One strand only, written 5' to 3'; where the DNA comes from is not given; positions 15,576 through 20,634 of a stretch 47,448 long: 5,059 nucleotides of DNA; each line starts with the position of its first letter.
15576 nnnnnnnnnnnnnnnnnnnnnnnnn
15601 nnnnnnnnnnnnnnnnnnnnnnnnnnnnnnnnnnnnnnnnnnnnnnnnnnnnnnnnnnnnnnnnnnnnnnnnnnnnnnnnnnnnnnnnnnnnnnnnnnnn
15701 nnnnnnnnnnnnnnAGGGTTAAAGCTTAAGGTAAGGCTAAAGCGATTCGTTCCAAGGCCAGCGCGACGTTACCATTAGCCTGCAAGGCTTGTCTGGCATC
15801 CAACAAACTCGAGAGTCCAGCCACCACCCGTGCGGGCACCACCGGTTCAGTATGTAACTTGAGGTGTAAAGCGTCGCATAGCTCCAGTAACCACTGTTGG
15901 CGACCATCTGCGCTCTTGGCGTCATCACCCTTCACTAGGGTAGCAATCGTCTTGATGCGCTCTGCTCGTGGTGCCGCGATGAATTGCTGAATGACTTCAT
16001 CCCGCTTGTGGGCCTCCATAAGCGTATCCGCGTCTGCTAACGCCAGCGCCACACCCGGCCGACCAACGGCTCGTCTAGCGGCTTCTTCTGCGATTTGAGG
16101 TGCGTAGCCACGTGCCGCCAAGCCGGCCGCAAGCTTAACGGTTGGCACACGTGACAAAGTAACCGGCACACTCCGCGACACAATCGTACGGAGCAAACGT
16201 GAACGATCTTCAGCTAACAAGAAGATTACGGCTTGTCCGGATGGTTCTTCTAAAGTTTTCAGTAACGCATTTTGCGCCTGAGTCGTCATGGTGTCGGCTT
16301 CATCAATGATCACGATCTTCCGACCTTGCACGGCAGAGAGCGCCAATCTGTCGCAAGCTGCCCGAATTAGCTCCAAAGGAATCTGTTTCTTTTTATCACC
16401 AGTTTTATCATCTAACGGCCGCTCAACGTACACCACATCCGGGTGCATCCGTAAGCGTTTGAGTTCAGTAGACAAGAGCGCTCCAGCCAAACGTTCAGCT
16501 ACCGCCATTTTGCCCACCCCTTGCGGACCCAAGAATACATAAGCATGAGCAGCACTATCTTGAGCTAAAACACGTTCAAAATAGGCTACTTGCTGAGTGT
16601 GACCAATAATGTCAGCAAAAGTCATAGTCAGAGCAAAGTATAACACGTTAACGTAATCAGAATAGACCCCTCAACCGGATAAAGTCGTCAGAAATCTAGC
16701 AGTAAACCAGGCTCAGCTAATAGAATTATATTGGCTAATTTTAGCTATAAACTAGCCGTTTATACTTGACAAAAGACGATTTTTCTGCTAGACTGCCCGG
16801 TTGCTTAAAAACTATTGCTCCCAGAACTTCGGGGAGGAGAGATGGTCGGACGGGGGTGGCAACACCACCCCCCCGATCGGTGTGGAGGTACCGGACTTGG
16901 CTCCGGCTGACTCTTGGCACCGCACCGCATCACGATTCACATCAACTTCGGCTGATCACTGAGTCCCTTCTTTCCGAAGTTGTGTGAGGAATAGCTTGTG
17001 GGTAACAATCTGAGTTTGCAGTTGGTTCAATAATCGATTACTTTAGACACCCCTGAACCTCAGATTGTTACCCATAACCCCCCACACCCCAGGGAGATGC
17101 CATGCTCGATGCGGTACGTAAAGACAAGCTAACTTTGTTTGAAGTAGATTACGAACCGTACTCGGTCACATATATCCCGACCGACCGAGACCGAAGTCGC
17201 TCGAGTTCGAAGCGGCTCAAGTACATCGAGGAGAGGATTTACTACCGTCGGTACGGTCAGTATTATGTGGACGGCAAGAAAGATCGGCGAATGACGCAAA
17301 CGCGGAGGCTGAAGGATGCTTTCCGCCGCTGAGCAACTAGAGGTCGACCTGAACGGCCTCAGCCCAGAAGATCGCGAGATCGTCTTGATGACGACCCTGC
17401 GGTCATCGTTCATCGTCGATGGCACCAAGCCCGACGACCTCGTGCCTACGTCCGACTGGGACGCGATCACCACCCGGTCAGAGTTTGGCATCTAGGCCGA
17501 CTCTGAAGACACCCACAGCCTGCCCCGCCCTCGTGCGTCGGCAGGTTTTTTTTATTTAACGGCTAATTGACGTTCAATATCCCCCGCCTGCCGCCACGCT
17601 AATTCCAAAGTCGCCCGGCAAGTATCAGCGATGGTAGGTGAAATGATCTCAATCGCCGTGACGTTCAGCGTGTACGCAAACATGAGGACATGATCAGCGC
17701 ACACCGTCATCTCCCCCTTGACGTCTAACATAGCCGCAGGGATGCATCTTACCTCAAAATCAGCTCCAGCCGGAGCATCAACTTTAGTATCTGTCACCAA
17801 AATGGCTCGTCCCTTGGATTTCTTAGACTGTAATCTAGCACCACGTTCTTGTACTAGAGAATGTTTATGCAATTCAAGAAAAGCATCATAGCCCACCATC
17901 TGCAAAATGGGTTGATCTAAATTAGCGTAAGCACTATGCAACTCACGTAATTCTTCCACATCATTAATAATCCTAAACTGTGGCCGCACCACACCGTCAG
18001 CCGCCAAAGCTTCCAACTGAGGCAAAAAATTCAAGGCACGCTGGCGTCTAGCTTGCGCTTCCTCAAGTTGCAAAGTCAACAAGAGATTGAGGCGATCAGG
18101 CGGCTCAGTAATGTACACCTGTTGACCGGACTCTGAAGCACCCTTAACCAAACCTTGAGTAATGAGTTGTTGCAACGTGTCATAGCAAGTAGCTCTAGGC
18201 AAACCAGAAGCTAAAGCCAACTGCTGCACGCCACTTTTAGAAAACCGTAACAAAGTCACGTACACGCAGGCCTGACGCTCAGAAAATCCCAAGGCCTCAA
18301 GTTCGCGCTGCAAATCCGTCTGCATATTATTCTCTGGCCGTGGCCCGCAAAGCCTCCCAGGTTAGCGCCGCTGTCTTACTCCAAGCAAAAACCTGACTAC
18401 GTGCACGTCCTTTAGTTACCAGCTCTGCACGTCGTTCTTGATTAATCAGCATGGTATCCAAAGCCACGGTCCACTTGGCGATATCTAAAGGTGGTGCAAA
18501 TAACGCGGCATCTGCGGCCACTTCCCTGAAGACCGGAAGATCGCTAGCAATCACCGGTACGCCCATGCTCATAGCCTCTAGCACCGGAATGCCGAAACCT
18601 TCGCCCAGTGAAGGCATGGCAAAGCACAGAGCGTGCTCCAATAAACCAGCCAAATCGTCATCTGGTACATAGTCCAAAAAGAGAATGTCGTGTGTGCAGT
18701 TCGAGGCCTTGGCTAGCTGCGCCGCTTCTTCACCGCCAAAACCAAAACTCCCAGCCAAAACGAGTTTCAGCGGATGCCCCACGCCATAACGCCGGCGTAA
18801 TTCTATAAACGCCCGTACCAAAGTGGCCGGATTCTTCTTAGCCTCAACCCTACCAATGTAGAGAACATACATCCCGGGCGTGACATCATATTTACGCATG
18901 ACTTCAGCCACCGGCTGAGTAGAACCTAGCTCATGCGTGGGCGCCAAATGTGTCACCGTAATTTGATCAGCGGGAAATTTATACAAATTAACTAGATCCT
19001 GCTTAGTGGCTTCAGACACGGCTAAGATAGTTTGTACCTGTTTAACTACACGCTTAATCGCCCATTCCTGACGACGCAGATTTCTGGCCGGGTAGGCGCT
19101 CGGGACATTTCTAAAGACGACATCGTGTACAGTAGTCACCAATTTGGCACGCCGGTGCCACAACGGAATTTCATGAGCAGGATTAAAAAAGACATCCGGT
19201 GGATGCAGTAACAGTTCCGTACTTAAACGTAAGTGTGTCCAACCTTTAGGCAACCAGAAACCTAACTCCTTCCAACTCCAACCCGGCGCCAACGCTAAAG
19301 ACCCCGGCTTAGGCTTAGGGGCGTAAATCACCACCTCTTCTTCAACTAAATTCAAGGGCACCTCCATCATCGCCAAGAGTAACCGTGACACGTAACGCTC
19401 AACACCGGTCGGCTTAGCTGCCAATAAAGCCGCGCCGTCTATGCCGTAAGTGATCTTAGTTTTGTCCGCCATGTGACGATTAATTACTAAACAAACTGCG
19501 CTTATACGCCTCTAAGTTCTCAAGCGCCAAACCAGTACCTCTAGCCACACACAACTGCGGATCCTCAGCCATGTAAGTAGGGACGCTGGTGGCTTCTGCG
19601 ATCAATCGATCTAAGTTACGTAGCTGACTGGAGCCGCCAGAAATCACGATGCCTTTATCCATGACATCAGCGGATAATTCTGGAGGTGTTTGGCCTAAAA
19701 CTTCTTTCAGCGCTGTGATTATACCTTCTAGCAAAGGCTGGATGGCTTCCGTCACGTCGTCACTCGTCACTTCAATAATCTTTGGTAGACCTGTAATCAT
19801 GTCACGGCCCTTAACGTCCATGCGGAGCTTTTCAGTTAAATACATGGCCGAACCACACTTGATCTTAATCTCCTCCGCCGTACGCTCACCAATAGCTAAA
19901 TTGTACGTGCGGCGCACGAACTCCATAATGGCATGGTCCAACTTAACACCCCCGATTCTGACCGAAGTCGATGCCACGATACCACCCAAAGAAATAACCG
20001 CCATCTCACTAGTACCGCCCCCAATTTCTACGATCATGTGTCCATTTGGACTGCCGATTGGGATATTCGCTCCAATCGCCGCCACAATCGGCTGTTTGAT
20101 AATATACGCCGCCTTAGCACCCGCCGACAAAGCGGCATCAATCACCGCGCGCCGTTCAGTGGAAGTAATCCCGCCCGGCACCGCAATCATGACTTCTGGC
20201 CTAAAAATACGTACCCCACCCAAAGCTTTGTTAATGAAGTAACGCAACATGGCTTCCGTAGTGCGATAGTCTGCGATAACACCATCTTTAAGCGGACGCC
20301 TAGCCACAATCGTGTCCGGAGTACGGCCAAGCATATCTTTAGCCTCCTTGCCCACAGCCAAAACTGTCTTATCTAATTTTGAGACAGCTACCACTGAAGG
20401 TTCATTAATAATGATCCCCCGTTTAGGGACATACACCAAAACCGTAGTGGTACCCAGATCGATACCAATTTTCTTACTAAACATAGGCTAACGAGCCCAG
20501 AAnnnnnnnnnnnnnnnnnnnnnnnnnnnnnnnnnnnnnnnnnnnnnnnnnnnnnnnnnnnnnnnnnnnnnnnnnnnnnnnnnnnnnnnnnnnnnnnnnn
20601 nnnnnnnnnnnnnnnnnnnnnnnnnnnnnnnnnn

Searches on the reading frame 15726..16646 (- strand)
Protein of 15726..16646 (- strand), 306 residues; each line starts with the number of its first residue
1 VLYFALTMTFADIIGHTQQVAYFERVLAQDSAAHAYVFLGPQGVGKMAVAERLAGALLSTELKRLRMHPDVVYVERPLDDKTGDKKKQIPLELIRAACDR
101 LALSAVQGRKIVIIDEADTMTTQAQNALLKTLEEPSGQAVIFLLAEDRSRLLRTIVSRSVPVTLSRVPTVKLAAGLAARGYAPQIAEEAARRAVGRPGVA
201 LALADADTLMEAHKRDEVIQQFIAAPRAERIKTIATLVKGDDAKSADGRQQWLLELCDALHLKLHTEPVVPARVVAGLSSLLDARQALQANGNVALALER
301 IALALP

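Call 62: search_protein_families(library=pfam, proteins=[window:15726-16646:-], max_evalue=0.00001)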
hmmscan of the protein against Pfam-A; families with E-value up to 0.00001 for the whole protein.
window:15726-16646:- (306 aa): 3 families
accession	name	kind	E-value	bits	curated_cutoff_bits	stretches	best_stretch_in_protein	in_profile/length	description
PF13177.12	DNA_pol3_delta2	-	2.7e-32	112.4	27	1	16-166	2-159/161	DNA polymerase III, delta subunit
PF00004.35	AAA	-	1.6e-06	29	21.2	1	37-153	2-115/131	ATPase family associated with various cellular activities (AAA)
PF07728.20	AAA_5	-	6.4e-06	26.7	22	0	37-134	3-92/139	AAA domain (dynein-related subfamily)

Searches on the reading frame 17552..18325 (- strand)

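Call 62: search_protein_families(library=pfam, proteins=[window:17552-18325:-], max_evalue=0.00001)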
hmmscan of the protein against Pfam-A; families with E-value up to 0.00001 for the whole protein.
window:17552-18325:- (257 aa): 1 family
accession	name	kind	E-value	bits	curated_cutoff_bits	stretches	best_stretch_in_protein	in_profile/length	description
PF01978.25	TrmB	-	5.6e-13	49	25.6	1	9-71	1-62/68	Sugar-specific transcriptional regulator TrmB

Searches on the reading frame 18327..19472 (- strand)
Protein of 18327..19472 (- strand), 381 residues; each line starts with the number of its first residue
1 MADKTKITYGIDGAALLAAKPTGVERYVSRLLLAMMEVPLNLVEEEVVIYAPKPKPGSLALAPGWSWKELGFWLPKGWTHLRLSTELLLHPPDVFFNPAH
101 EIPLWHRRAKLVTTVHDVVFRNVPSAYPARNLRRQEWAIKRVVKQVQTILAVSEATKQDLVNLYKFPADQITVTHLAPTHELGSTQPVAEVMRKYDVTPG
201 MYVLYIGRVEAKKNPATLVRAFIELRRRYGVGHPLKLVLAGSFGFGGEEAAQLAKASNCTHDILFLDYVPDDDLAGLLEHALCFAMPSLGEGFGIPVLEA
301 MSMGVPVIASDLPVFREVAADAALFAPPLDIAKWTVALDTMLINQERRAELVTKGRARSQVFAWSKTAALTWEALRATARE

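Call 62: search_protein_families(library=pfam, proteins=[window:18327-19472:-], max_evalue=0.00001)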
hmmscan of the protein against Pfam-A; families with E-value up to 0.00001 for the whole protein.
window:18327-19472:- (381 aa): 5 families
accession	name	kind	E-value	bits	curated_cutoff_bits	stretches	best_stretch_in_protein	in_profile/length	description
PF00534.26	Glycos_transf_1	-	5.6e-29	101.3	26.4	1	202-357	17-171/172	Glycosyl transferases group 1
PF13692.12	Glyco_trans_1_4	-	3.8e-24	86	27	1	202-342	3-140/142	Glycosyl transferases group 1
PF13439.12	Glyco_transf_4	-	3.6e-12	47.1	28.5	1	23-175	3-163/170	Glycosyltransferase Family 4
PF20706.3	GT4-conflict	-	4.6e-12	46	26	1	108-311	106-312/385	Family 4 Glycosyltransferase in conflict systems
PF13579.12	Glyco_trans_4_4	-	7.3e-06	26.9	29.7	0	46-175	20-156/158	Glycosyl transferase 4-like domain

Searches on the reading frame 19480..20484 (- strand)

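Call 62: search_protein_families(library=pfam, proteins=[window:19480-20484:-], max_evalue=0.00001)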
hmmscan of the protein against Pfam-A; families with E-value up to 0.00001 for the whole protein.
window:19480-20484:- (334 aa): 4 families
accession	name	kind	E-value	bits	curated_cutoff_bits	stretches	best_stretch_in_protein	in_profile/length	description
PF06723.19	MreB_Mbl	-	5.9e-131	436.6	27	1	4-328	2-326/327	MreB/Mbl protein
PF00012.26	HSP70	-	3.6e-11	42.5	20.6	1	97-319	135-370/599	Hsp70 protein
PF14450.12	FtsA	-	1.6e-10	41.8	31.8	1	151-315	2-126/127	Cell division protein FtsA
PF00022.25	Actin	-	5.5e-08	32.3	27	0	29-192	31-189/410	Actin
